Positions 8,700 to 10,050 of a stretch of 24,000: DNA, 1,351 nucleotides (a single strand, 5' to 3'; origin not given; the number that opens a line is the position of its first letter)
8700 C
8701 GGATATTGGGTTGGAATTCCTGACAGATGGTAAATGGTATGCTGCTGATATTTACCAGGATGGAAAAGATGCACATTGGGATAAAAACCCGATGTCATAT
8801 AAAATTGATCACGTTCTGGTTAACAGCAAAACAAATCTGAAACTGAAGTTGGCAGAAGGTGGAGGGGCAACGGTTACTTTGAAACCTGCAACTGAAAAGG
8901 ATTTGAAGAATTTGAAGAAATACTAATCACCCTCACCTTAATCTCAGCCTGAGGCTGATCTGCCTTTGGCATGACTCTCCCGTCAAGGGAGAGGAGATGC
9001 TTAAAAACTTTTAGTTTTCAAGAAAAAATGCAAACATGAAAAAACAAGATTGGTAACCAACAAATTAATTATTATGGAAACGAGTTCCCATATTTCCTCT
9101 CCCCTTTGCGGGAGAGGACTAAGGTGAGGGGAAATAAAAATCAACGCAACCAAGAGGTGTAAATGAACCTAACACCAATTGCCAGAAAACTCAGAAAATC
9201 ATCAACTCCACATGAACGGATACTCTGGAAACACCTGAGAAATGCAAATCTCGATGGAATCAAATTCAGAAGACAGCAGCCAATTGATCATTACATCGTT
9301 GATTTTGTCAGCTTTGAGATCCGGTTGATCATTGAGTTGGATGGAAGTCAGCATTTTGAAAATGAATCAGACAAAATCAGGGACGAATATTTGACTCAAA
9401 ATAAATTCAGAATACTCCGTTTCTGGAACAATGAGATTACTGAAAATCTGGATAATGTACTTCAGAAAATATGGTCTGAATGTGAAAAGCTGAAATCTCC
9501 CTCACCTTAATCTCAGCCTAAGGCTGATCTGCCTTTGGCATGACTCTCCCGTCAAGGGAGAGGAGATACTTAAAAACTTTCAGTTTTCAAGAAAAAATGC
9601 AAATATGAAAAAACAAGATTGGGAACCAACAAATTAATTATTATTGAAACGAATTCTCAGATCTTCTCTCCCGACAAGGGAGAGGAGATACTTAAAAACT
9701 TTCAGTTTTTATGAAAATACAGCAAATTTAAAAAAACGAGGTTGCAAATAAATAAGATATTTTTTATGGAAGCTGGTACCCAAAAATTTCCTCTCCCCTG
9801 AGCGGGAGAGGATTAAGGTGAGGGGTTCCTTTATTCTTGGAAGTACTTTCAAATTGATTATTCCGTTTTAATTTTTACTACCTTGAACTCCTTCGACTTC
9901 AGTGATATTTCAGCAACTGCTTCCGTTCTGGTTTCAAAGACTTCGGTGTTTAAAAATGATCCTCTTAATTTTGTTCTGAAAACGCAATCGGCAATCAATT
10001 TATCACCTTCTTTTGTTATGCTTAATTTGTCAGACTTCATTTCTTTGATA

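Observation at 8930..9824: DUF559 (Vsr-like) nuclease gene bracketed by two TIR-bounded, hairpin-rich MITE-like elements: a possible REPtron-like nuclease/repeat unit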

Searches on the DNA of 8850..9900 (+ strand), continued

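Call 113: search_with_rna_model(model_id=R1, sources=[L223, L224, L225, L226], filters=off, max_evalue=0.1)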
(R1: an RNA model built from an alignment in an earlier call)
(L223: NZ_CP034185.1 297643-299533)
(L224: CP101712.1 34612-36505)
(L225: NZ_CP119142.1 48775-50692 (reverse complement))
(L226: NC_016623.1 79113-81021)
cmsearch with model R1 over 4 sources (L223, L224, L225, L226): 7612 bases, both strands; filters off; matches with E-value up to 0.1: 22.
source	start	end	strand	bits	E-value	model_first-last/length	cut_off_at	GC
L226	717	761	-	43.2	4.7e-11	1-44/44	no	0.71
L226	638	682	+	38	1.3e-09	1-44/44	no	0.67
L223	697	740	-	37.1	2.4e-09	1-44/44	no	0.66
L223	1126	1169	+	37.1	2.4e-09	1-44/44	no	0.66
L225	1661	1701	-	33.2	2.9e-08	1-44/44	no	0.73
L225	1280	1321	+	32.8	3.6e-08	1-44/44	no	0.6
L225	1561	1602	+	32.8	3.6e-08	1-44/44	no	0.6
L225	1842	1883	+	32.8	3.6e-08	1-44/44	no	0.6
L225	1380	1420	-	28.8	4.7e-07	1-44/44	no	0.71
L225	666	707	+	23.6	1.4e-05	1-44/44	no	0.57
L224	683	727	-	22.9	2.2e-05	1-44/44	no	0.6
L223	715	735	+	18.7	0.00031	6-26/44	no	0.76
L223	1131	1151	-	18.7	0.00031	6-26/44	no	0.76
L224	1151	1191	+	17.1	0.00086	1-44/44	no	0.68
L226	735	757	+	14.1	0.0061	5-27/44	no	0.74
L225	1678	1697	+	12.4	0.017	5-27/44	no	0.85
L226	1145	1168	-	12.1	0.021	5-27/44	no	0.71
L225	1277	1304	-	11.7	0.027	5-34/44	no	0.64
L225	1558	1585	-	11.7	0.027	5-34/44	no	0.64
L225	1839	1866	-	11.7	0.027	5-34/44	no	0.64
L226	642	664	-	10.7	0.052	5-27/44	no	0.65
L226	1145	1168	+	9.7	0.1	5-27/44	no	0.71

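Call 116: search_dna_similar(query=L223:200-1800:+, collection=plasmids, mode=distant, max_rows=15, max_evalue=1e-8)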
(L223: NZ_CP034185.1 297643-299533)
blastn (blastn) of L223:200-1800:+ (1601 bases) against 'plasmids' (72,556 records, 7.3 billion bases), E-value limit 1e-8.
Records with a match: 113; places in all: 114; records where one place covers at least 80% of the query: 1.
Best place of each record, by identity: >=99% 1; 80-90% 2; 60-80% 110.
By first word of the organism name: Sinorhizobium 56; Paracoccus 17; Rhizobium 11; Dinoroseobacter 3; Deinococcus 2; Pseudomonas 2; Pannonibacter 2; Ruegeria 2; Methylobacterium 1; Phyllobacterium 1; and 16 more.
By predicted mobility (MOB-suite, as given by PLSDB): non-mobilizable 55; mobilizable 52; conjugative 6.
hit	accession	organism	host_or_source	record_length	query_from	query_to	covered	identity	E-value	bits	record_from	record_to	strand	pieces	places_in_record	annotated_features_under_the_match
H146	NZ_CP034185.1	Deinococcus psychrotolerans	whole organism,R2A medium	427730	1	1601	100%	100.0%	0e+0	2888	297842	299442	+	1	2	paaZ: phenylacetic acid degradation bifunctional protein PaaZ | paaD: 1,2-phenylacetyl-CoA epoxidase subunit PaaD | DUF559 domain-containing protein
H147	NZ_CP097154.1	Deinococcus sp. QL22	-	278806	22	1601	64%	78.2%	1e-148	833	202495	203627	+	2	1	paaZ: phenylacetic acid degradation bifunctional protein PaaZ | paaD: 1,2-phenylacetyl-CoA epoxidase subunit PaaD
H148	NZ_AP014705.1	Methylobacterium aquaticum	-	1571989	1211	1597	24%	70.1%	4e-39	170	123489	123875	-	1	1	none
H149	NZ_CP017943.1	Phyllobacterium zundukense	Oxytropis triphylla,cell culture,root ...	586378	1260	1601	21%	71.3%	4e-33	151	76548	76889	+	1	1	paaZ: phenylacetic acid degradation bifunctional protein PaaZ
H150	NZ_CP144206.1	Sinorhizobium chiapasense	mixed culture,rhizosphere soil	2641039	1260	1601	21%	70.9%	6e-31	144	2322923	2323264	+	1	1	none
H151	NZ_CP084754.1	Roseateles sp. XES5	Xenopus laevis,bacterial culture,swab ...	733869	1260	1601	21%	70.3%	5e-32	147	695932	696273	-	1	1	paaZ: phenylacetic acid degradation bifunctional protein PaaZ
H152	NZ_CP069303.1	Shinella sp. PSBB067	monoisolate,Minnesota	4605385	1260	1601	21%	69.9%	2e-30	141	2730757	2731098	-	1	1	none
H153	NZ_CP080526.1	Mesorhizobium sp. AR07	Oxytropis sp.,Cell culture,root nodule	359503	1260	1601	21%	69.5%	2e-25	126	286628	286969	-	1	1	paaZ: phenylacetic acid degradation bifunctional protein PaaZ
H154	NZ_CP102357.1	Paracoccus sp. SMMA_5_TC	pure culture,Lotus pond, a sulfur-borax ...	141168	1260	1601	21%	69.0%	4e-27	131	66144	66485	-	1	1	paaZ: phenylacetic acid degradation bifunctional protein PaaZ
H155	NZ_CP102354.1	Paracoccus sp. SMMA_5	pure culture,Lotus pond, a sulfur-borax ...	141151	1260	1601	21%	69.0%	4e-27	131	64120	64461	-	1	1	paaZ: phenylacetic acid degradation bifunctional protein PaaZ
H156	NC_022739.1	Pseudomonas sp. VLB120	-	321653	1251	1580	21%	70.6%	3e-35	159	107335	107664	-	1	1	paaZ: phenylacetic acid degradation bifunctional protein PaaZ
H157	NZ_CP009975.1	Pseudomonas putida S12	soil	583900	1251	1580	21%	70.6%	3e-35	159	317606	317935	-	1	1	paaZ: phenylacetic acid degradation bifunctional protein PaaZ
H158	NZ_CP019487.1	Sinorhizobium meliloti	alfalfa,single cell,nitrogen fixing ...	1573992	1260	1595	21%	68.8%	4e-21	112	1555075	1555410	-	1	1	none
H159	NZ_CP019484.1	Sinorhizobium meliloti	alfalfa,whole organism,alfalfa nodule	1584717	1260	1595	21%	68.8%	4e-21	112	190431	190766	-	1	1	none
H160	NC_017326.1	Sinorhizobium meliloti SM11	-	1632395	1260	1595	21%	68.8%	4e-21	112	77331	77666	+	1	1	none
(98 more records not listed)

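Call 117: get_annotated_region(hit=H147, flank=100)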
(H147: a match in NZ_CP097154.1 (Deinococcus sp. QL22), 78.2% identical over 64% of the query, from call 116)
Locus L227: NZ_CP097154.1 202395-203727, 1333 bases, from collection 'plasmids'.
description: Deinococcus sp. QL22 plasmid unnamed6, complete sequence
organism: Deinococcus sp. QL22 (NCBI taxid 2939437)
taxonomy: Bacteria; Deinococcota; Deinococci; Deinococcales; Deinococcaceae; Deinococcus; Deinococcus sp. QL22
host: -; source: -; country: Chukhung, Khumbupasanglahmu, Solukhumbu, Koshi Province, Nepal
typing (MOB-suite, as given by PLSDB): non-mobilizable
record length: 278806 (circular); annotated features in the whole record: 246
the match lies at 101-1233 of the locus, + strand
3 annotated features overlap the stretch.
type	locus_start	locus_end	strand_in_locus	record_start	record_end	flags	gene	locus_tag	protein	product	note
CDS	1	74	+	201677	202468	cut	paaC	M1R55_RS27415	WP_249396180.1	1,2-phenylacetyl-CoA epoxidase subunit PaaC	GO:0010124 - phenylacetate catabolic process [Evidence IEA]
CDS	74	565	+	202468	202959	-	paaD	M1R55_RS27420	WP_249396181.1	1,2-phenylacetyl-CoA epoxidase subunit PaaD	GO:0010124 - phenylacetate catabolic process [Evidence IEA]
CDS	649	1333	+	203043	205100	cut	paaZ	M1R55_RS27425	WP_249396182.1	phenylacetic acid degradation bifunctional protein PaaZ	-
